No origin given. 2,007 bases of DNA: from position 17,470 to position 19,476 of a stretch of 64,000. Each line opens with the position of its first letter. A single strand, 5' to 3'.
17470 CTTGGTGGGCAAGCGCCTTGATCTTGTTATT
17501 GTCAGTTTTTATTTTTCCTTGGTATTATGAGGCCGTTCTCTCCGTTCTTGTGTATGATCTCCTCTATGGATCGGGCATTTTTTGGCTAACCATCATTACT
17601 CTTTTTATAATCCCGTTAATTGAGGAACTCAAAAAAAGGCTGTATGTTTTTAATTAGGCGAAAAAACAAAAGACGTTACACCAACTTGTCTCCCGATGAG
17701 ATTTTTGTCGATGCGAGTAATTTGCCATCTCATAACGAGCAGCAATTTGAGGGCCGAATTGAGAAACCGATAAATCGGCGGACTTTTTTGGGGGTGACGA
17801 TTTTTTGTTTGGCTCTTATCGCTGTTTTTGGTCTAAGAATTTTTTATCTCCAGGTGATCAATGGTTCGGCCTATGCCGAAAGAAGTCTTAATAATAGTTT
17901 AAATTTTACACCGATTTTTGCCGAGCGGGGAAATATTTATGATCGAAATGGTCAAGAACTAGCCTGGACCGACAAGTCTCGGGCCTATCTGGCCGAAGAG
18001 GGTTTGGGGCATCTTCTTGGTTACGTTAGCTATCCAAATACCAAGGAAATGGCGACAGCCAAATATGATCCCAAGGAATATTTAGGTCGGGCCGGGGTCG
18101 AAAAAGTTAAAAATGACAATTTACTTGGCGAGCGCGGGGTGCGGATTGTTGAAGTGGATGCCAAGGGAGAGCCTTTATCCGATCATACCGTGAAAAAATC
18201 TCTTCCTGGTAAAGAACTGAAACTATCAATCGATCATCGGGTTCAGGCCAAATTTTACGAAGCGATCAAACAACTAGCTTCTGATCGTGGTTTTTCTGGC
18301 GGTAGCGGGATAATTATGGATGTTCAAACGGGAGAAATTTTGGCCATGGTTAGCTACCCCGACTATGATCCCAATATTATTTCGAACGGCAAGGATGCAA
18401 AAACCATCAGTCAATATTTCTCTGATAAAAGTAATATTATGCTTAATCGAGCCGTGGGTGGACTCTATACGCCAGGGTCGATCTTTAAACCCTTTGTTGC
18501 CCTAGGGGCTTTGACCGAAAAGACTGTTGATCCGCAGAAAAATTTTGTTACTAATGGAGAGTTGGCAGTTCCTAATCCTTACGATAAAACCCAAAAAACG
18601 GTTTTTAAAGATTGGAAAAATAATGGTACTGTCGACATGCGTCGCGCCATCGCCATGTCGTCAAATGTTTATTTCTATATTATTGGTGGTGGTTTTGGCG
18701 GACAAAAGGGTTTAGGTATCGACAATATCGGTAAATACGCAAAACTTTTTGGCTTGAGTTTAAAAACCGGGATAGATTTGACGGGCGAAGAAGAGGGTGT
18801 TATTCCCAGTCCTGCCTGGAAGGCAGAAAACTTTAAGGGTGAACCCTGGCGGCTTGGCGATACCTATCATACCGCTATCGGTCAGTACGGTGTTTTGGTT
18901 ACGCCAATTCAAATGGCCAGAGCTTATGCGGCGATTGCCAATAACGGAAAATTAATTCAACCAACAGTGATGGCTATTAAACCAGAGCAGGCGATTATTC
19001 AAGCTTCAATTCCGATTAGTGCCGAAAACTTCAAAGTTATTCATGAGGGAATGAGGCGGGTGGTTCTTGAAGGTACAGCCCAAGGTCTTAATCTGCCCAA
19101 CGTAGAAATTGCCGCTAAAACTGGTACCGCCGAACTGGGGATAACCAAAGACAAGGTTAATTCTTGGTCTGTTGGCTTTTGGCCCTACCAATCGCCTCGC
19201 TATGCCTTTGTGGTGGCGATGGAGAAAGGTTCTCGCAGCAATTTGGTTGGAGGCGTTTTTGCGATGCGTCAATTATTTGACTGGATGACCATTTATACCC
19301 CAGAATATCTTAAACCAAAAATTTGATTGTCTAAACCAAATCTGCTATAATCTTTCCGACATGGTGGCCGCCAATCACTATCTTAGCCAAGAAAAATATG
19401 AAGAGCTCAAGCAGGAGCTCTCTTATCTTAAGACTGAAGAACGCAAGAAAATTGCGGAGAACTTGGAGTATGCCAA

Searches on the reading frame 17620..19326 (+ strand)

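Call 71: search_protein_families(library=pfam, proteins=[window:17620-19326:+], max_evalue=0.00001)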
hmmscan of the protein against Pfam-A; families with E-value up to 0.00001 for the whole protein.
window:17620-19326:+ (568 aa): 2 families
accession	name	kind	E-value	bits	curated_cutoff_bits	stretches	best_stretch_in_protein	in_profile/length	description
PF00905.27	Transpeptidase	-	7.5e-58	196.5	22.1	1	228-538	1-282/299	Penicillin binding protein transpeptidase domain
PF03717.20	PBP_dimer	-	7.2e-16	59.5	24.4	1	117-187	104-177/180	Penicillin-binding Protein dimerisation domain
